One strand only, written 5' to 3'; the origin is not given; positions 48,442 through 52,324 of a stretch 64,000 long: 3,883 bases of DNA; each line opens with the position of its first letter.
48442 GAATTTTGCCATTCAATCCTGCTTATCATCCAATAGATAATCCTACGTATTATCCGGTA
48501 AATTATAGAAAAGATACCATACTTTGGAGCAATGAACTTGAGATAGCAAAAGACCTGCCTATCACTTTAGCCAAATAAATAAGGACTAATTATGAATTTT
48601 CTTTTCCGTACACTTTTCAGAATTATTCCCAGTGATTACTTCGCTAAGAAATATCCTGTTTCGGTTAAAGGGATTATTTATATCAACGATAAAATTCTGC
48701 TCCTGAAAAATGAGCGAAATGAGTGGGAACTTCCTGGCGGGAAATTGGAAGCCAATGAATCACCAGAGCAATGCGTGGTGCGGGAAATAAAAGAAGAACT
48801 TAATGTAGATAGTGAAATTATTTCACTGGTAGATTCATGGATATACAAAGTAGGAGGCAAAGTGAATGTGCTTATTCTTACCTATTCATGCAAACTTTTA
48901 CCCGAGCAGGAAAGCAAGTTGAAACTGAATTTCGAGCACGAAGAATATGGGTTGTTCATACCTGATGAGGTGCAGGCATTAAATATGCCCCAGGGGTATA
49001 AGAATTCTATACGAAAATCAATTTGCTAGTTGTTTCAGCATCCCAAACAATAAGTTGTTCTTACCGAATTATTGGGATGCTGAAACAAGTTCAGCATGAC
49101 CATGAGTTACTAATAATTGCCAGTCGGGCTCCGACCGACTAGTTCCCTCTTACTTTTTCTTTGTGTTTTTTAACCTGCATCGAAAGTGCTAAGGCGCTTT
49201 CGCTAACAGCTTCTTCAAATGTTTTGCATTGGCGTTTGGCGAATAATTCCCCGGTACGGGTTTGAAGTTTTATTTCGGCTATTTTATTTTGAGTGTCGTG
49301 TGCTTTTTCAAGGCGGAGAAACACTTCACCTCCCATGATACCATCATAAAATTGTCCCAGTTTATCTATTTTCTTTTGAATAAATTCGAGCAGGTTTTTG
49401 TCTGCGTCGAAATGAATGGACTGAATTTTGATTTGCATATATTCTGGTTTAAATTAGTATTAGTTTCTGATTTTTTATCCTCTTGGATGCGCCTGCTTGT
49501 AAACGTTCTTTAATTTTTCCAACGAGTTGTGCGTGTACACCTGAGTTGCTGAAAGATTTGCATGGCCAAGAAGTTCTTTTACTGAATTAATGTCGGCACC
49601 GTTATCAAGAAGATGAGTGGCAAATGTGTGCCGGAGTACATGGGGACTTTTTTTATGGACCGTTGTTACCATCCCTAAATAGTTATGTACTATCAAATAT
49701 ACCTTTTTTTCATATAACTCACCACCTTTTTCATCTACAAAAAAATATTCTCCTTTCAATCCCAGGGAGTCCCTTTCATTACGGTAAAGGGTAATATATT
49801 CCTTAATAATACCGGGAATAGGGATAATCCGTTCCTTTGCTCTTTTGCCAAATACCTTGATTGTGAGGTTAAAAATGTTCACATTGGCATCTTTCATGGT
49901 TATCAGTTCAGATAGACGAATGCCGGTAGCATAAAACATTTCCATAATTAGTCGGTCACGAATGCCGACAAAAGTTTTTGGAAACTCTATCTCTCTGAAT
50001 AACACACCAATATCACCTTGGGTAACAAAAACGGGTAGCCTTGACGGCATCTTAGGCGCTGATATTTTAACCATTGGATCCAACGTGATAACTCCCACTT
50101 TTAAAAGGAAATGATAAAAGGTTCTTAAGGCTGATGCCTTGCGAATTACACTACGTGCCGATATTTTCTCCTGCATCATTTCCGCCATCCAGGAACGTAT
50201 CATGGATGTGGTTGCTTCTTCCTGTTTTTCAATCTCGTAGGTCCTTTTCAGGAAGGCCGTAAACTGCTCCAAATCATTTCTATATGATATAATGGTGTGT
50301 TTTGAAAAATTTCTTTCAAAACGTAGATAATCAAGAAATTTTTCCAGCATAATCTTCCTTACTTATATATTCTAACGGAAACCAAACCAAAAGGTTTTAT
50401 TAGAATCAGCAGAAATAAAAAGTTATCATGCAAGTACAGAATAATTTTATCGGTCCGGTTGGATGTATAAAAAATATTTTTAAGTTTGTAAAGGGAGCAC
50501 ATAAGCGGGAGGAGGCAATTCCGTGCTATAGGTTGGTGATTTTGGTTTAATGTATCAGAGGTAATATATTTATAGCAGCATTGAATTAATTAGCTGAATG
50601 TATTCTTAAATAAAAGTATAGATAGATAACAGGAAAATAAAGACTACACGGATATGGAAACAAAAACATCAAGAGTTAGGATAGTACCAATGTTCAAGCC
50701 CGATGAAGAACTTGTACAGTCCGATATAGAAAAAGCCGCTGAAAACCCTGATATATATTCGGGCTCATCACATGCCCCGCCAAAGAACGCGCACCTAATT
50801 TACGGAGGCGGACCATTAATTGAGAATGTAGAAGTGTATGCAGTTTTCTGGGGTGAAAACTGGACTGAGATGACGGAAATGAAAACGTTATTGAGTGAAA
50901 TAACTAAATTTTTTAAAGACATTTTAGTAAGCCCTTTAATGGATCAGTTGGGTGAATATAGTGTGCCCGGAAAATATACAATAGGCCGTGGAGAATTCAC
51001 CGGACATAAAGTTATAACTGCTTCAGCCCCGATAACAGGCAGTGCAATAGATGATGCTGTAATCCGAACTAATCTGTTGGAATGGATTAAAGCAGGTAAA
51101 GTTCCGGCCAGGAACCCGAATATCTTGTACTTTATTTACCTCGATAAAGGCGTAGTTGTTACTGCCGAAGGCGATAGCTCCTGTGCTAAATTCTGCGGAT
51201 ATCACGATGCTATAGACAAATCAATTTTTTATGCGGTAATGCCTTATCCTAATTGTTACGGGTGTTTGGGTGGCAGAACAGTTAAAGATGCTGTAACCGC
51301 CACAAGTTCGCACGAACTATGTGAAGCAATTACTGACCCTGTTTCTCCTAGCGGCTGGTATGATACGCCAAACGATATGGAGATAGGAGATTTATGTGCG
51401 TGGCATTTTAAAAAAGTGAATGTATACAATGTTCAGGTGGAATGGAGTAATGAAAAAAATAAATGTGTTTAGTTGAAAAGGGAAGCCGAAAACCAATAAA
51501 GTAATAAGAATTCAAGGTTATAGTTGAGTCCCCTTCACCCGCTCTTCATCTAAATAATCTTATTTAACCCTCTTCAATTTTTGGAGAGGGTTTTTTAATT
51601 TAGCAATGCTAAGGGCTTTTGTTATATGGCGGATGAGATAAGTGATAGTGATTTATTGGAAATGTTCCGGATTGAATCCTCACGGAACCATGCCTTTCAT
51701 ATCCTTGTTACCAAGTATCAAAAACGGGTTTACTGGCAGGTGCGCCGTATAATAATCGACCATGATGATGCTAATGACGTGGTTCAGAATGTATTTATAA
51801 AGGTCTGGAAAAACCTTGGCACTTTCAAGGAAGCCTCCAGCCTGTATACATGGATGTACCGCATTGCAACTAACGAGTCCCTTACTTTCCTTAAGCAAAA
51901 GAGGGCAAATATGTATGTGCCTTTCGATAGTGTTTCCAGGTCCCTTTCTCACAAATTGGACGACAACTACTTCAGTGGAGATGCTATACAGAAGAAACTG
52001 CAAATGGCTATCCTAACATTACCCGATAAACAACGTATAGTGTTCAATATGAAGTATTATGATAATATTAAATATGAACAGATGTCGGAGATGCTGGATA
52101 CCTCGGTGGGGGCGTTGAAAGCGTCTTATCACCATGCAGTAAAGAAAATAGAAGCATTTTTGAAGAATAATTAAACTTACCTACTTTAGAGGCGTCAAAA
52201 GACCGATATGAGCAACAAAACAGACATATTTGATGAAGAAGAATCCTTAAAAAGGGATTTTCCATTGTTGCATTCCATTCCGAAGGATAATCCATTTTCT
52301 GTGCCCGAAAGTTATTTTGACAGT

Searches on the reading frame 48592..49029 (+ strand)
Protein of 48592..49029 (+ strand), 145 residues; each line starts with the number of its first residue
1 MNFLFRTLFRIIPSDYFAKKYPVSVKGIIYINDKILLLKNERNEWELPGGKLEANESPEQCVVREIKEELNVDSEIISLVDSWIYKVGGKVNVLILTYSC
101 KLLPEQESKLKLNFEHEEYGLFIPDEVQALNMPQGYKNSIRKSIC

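Call 29: search_protein_families(library=pfam, proteins=[window:48592-49029:+])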
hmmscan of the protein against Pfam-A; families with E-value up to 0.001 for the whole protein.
window:48592-49029:+ (145 aa): 3 families
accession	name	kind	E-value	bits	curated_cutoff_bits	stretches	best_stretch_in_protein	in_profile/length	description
PF00293.34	NUDIX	-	7e-16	58.9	21.1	1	22-141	3-132/134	NUDIX domain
PF13869.12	NUDIX_2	-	3.3e-06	27.1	27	1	22-76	43-101/188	Nucleotide hydrolase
PF14815.12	NUDIX_4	-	0.00035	20.8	35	1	45-138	27-109/113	NUDIX domain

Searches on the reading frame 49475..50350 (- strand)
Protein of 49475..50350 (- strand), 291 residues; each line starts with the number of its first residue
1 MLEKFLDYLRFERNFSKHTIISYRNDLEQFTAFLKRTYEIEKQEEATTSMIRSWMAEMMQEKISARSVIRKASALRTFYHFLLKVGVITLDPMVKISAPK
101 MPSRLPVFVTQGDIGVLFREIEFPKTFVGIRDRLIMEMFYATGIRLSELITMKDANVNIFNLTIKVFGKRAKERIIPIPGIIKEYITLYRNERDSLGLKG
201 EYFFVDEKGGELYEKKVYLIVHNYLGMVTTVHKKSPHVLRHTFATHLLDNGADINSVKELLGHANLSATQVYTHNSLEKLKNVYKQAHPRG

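Call 29: search_protein_families(library=pfam, proteins=[window:49475-50350:-])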
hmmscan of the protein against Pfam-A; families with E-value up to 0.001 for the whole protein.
window:49475-50350:- (291 aa): 3 families
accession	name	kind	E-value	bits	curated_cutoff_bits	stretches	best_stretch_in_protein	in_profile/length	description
PF00589.27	Phage_integrase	-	1e-33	117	27.1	1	128-276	20-169/172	Phage integrase family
PF02899.23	Phage_int_SAM_1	-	9.3e-20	71.1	22.3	1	2-84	1-81/83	Phage integrase, N-terminal SAM-like domain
PF13495.12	Phage_int_SAM_4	-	4.7e-06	27.4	27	1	2-84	2-80/85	Phage integrase, N-terminal SAM-like domain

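Call 77: search_protein_families(library=ncbifam, proteins=[window:49475-50350:-], max_evalue=0.00001)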
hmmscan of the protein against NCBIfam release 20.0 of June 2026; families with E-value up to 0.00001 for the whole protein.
window:49475-50350:- (291 aa): 11 families
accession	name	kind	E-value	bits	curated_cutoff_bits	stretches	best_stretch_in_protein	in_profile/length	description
TIGR02224.1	recomb_XerC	equivalog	7.4e-92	307.9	335.15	1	3-290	1-292/295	tyrosine recombinase XerC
TIGR02225.1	recomb_XerD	equivalog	1.2e-79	267.7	329.6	1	3-290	1-289/290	site-specific tyrosine recombinase XerD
NF001399.0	PRK00283.1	subfamily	2.9e-75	253.3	279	1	2-291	9-299/300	tyrosine recombinase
NF040815.2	recomb_XerA_Arch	equivalog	9.6e-61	205.6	220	1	3-284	1-263/263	site-specific tyrosine recombinase/integron integrase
NF002331.0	PRK01287.1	subfamily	2e-45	155.3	371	1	2-289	30-326/365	site-specific tyrosine recombinase XerC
TIGR02249.1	integrase_gron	subfamily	2e-29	102.9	265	2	232-275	257-300/315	integron integrase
NF003462.0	PRK05084.1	equivalog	3.3e-27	95.1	267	1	131-286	196-355/360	tyrosine recombinase XerS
NF011946.0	PRK15417.1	equivalog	1.1e-18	67.5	435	2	232-274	272-314/337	integron integrase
NF007371.0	PRK09871.1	subfamily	9.5e-13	48.1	222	1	128-284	24-183/198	tyrosine-type DNA invertase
NF002685.0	PRK02436.1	equivalog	2.6e-10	40.6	178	1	8-264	8-235/245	site-specific tyrosine recombinase XerD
NF007370.0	PRK09870.1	subfamily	4.7e-09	36.2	221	1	108-288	12-192/200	tyrosine-type DNA invertase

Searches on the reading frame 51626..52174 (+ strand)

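Call 29: search_protein_families(library=pfam, proteins=[window:51626-52174:+])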
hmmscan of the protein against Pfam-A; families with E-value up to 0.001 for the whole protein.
window:51626-52174:+ (182 aa): 3 families
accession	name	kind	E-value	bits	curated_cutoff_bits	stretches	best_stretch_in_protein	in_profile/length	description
PF04542.20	Sigma70_r2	-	1.7e-15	57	24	1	27-93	1-69/71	Sigma-70 region 2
PF08281.18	Sigma70_r4_2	-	8.4e-12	45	25.7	1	124-175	3-54/54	Sigma-70, region 4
PF04545.22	Sigma70_r4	-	0.00054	19.9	24.1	1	128-175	1-48/50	Sigma-70, region 4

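Call 77: search_protein_families(library=ncbifam, proteins=[window:51626-52174:+], max_evalue=0.00001)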
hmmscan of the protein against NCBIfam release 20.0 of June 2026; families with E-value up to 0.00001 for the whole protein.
window:51626-52174:+ (182 aa): 68 families (the best 25 are shown)
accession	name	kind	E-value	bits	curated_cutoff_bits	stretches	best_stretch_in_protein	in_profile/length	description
TIGR02985.1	Sig70_bacteroi1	subfamily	2.5e-28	99.3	126.4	1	22-177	1-160/162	RNA polymerase sigma-70 factor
TIGR02939.1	RpoE_Sigma70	equivalog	1.5e-25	90.3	236.15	1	7-178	5-185/190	RNA polymerase sigma factor RpoE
NF008888.0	PRK11922.1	equivalog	1.8e-25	89.9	204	1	6-175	16-192/231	RNA polymerase sigma factor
TIGR02937.1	sigma70-ECF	superfamily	2.8e-25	88.8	42.9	1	22-177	1-163/165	sigma-70 family RNA polymerase sigma factor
NF004113.0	PRK05602.1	equivalog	6.4e-25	88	208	1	6-179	29-201/211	RNA polymerase sigma factor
NF058625.1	sigma_PG0214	equivalog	6.6e-24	84.5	130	1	22-181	4-163/170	GFO_1088 family ECF-type sigma factor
NF007223.0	PRK09641.1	equivalog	7.9e-24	84.5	209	1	16-172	12-177/187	RNA polymerase sigma factor SigW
NF009166.1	PRK12513.1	equivalog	5e-23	81.8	206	1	4-180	6-187/193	RNA polymerase sigma factor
TIGR02989.1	Sig-70_gvs1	subfamily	2.1e-22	79.8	124.55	1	23-170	2-149/158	RNA polymerase sigma-70 factor, Rhodopirellula/Verrucomicrobium family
NF009190.0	PRK12538.1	equivalog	2.6e-21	76.4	303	1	7-179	50-219/233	RNA polymerase sigma factor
NF007225.0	PRK09643.1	equivalog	2.7e-21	76.2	190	1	3-179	10-182/204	RNA polymerase sigma factor SigM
NF009195.0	PRK12543.1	subfamily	3.7e-21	75.5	197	1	1-176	1-175/192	RNA polymerase sigma factor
TIGR02948.1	SigW_bacill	equivalog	1.1e-20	74.5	243.1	1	16-171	12-176/187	RNA polymerase sigma factor SigW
NF009171.0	PRK12518.1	equivalog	2.9e-20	72.9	208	1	5-181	12-186/191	RNA polymerase sigma factor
NF007216.0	PRK09638.1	equivalog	5.9e-20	71.8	194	1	19-178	15-173/180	RNA polymerase sigma factor SigY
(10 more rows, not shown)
